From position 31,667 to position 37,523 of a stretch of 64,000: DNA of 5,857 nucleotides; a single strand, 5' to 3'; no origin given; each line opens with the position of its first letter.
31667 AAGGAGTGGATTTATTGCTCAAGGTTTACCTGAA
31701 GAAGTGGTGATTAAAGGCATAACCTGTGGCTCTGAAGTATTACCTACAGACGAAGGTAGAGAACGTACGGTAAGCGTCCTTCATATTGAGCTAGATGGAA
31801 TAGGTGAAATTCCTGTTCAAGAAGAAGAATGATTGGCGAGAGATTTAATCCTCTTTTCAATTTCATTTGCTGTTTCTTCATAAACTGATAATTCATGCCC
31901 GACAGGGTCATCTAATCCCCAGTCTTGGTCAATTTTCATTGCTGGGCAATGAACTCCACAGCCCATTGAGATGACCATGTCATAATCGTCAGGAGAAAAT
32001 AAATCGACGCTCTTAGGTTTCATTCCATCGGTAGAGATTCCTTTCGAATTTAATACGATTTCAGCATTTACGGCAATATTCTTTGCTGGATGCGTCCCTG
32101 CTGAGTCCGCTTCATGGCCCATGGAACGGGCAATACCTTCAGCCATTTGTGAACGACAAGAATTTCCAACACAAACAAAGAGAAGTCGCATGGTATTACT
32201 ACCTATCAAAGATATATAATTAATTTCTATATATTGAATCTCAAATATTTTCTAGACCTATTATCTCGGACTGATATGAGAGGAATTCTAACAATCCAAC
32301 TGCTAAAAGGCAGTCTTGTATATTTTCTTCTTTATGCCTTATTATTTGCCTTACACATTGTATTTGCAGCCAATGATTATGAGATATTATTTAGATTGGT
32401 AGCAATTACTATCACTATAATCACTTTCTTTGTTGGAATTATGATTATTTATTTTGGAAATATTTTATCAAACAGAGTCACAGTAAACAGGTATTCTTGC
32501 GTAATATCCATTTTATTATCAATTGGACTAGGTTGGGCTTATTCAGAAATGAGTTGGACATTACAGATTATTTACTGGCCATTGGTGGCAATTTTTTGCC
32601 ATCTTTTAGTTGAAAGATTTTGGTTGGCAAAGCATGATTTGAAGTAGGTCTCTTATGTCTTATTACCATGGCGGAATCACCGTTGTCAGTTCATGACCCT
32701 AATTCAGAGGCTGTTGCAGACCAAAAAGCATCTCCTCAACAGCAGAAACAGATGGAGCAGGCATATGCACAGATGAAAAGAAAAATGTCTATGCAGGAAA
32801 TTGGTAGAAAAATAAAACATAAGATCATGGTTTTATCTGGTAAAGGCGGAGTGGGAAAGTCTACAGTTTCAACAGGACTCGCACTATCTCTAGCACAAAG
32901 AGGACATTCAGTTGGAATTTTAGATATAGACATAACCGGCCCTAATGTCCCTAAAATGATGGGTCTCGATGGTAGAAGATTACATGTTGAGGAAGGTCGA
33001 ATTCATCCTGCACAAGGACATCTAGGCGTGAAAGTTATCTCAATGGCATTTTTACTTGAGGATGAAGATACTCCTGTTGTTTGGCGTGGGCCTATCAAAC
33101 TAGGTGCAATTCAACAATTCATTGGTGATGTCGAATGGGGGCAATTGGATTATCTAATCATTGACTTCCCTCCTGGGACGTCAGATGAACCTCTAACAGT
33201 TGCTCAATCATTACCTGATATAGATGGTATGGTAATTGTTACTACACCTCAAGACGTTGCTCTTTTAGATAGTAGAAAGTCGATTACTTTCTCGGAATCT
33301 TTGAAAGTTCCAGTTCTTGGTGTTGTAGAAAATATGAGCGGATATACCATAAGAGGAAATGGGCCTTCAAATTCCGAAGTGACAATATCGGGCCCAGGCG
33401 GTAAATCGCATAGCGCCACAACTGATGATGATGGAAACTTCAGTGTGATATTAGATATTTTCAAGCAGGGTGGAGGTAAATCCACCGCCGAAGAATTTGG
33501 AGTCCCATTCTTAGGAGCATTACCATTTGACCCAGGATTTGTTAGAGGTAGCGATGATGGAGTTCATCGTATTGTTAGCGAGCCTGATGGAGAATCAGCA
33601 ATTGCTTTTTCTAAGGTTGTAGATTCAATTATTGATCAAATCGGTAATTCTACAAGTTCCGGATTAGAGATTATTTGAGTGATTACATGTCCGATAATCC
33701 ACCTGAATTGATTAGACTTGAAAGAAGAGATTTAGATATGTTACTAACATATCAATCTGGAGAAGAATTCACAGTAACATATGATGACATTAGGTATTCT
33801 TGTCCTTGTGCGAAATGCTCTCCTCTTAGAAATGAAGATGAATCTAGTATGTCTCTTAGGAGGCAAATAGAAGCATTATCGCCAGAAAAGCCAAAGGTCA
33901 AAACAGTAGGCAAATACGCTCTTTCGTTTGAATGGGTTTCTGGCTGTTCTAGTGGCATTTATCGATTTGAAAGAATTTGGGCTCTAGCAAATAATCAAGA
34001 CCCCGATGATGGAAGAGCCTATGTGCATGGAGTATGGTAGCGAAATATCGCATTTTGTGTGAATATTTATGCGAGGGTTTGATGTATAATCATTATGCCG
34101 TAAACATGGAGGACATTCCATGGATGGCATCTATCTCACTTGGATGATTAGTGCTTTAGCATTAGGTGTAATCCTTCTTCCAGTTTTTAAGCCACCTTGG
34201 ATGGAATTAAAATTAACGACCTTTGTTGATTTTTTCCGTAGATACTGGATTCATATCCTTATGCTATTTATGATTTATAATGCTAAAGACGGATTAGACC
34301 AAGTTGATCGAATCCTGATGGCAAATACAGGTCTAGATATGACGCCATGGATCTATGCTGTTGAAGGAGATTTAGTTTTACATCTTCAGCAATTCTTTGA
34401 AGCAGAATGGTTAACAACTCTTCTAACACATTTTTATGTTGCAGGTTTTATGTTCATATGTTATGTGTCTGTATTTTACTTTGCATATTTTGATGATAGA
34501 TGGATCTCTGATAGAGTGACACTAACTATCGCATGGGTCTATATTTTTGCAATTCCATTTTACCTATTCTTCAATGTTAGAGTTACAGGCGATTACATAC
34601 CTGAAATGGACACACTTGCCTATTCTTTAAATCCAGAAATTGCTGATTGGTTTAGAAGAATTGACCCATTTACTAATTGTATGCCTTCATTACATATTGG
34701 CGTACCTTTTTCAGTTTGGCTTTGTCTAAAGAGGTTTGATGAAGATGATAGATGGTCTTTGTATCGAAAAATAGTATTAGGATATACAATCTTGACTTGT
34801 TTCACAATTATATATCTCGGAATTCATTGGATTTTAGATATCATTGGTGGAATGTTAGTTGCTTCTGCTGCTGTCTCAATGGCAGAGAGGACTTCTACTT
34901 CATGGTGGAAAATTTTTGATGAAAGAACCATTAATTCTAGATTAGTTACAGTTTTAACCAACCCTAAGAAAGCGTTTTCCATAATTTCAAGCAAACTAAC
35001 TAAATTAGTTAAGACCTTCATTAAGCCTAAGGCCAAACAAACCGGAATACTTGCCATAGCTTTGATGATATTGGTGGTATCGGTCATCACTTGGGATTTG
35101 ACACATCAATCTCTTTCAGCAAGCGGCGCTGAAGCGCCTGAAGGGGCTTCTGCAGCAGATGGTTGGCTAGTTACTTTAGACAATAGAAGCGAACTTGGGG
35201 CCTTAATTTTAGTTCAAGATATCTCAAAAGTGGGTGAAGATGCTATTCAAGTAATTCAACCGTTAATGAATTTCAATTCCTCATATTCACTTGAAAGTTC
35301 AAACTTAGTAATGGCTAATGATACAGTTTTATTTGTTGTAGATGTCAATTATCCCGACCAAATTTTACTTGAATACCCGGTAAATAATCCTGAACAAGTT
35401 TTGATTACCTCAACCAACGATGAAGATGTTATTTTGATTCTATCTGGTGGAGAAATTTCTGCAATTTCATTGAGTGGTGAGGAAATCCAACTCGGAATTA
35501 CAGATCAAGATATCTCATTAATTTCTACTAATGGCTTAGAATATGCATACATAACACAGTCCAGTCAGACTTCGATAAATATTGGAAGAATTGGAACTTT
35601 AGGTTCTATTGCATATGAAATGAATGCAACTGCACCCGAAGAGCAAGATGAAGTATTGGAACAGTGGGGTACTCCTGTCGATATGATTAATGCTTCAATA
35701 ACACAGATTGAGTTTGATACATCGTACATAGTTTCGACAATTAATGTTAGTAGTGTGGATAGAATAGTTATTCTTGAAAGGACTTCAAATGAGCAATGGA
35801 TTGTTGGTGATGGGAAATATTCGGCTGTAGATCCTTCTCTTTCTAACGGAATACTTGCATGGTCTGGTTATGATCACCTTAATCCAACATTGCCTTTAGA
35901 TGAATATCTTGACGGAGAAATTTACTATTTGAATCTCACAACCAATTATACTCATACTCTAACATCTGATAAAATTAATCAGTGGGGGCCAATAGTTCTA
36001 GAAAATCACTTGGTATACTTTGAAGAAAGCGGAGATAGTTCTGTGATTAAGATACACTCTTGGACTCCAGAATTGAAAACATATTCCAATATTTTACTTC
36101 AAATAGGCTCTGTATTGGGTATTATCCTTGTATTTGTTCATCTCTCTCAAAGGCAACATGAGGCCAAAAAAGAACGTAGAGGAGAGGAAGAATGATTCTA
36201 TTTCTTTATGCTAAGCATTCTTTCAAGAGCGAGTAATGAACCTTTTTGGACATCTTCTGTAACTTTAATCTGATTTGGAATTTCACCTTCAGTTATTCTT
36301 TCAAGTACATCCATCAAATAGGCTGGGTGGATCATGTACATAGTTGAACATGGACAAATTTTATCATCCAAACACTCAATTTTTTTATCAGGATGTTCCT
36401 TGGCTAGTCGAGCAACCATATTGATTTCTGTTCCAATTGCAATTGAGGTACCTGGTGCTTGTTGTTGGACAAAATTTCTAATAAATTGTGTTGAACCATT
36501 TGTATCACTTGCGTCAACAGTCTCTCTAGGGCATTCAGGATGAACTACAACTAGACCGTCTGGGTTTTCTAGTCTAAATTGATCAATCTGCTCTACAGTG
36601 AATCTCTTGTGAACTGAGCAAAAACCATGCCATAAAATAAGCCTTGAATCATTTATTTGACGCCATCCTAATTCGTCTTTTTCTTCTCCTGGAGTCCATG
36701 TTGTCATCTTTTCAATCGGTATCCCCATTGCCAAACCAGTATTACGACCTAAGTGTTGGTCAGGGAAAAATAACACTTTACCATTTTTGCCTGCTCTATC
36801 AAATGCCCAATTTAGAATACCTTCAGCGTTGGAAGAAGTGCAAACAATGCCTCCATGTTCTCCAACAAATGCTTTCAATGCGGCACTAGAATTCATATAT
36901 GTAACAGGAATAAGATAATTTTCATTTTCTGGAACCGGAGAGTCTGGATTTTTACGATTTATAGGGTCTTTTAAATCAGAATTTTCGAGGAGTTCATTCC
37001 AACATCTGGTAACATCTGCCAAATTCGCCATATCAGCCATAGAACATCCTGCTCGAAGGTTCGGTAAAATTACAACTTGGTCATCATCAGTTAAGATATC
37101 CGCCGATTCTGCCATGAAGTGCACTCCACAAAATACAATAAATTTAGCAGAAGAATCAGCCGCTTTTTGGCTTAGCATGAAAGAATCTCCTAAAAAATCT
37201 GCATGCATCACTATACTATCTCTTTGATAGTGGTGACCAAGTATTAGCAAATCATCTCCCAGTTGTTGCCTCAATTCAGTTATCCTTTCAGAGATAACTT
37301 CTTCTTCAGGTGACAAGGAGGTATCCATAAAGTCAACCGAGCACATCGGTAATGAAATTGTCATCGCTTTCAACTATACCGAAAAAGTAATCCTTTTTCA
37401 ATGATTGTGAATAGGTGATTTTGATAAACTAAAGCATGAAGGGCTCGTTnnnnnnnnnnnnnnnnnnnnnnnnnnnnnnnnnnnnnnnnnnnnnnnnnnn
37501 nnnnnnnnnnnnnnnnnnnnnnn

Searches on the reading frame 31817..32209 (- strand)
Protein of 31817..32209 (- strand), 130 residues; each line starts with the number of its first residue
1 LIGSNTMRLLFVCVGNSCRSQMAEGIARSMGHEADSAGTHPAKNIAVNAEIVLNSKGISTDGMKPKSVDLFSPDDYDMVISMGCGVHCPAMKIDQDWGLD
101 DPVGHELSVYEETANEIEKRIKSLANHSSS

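Call 65: search_protein_families(library=pfam, proteins=[window:31817-32209:-], max_evalue=0.001)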
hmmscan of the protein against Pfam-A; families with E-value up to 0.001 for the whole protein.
window:31817-32209:- (130 aa): 1 family
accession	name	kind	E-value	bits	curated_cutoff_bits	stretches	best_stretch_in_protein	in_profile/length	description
PF01451.26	LMWPc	-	3.2e-21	76.5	23.2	1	10-124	2-143/144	Low molecular weight phosphotyrosine protein phosphatase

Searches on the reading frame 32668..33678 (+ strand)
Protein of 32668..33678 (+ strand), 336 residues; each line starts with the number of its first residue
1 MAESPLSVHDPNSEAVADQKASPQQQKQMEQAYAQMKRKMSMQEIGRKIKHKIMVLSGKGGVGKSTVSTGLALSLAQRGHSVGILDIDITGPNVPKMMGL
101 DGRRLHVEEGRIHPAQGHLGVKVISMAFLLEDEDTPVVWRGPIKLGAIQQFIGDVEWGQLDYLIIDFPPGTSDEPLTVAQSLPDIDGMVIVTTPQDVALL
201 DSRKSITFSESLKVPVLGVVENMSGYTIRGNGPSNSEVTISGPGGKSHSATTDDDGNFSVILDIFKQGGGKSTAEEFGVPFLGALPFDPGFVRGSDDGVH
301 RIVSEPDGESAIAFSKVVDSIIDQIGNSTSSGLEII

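Call 64: search_protein_families(library=pfam, proteins=[window:32668-33678:+], max_evalue=0.001)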
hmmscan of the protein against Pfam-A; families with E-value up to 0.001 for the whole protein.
window:32668-33678:+ (336 aa): 8 families
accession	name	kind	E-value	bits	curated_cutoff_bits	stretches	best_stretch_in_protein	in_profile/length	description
PF10609.15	ParA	-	1.9e-89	299.8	27.1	2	48-232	1-183/246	NUBPL iron-transfer P-loop NTPase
PF01656.29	CbiA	-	1.3e-12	48.2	25.4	1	53-184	1-54/125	CobQ/CobB/MinD/ParA nucleotide binding domain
PF13614.12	AAA_31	-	1.4e-07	32.1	27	1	52-100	3-50/177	AAA domain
PF09140.17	MipZ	-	4.6e-07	29.8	20.7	1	51-184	1-123/262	ATPase MipZ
PF02374.21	ArsA_ATPase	-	5e-07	29.7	24.3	1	52-88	2-38/305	Anion-transporting ATPase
PF03193.22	RsgA_GTPase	-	1.7e-05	25.2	30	1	19-77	74-132/174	RsgA GTPase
PF03308.22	MeaB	-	8.9e-05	22.1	23.1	1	42-92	27-74/273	Methylmalonyl Co-A mutase-associated GTPase MeaB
PF13481.12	AAA_25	-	0.0001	22.4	27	1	50-82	32-63/195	AAA domain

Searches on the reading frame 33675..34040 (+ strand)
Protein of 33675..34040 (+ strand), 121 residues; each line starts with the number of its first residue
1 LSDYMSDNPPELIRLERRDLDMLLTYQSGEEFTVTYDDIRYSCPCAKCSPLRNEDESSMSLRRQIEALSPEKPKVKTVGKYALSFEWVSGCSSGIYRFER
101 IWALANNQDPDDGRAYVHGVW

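Call 64: search_protein_families(library=pfam, proteins=[window:33675-34040:+], max_evalue=0.001)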
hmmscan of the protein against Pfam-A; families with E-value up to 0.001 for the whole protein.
window:33675-34040:+ (121 aa): 1 family
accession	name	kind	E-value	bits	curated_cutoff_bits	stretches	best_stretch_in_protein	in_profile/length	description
PF06155.17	GBBH-like_N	-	7e-13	49.6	22.8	1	13-100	1-83/85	Gamma-butyrobetaine hydroxylase-like, N-terminal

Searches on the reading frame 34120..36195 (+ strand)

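Call 64: search_protein_families(library=pfam, proteins=[window:34120-36195:+], max_evalue=0.001)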
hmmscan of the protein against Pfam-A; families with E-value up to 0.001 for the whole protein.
window:34120-36195:+ (691 aa): 2 families
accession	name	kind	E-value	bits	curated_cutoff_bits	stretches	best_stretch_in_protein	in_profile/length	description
PF14378.12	PAP2_3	-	1.3e-08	35.4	27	1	78-252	3-188/190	PAP2 superfamily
PF01569.27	PAP2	-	3e-06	27.5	27.2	1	180-251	47-117/130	PAP2 superfamily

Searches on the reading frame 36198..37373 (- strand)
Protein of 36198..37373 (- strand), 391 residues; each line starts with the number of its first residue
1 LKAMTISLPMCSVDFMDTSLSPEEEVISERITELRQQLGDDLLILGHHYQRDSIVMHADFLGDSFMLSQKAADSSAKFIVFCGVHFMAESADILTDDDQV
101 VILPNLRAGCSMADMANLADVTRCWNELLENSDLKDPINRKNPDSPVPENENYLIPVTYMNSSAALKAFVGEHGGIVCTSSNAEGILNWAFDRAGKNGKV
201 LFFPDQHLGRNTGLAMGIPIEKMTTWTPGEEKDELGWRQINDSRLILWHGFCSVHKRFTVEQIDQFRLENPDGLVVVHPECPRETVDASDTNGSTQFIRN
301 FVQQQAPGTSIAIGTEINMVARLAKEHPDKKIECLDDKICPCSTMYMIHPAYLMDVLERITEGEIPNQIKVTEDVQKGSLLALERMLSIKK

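Call 64: search_protein_families(library=pfam, proteins=[window:36198-37373:-], max_evalue=0.001)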
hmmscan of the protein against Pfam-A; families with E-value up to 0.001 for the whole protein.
window:36198-37373:- (391 aa): 1 family
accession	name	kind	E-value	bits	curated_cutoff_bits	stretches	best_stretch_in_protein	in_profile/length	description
PF02445.21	NadA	-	4.2e-93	312.2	27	1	29-387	1-294/295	Quinolinate synthetase A protein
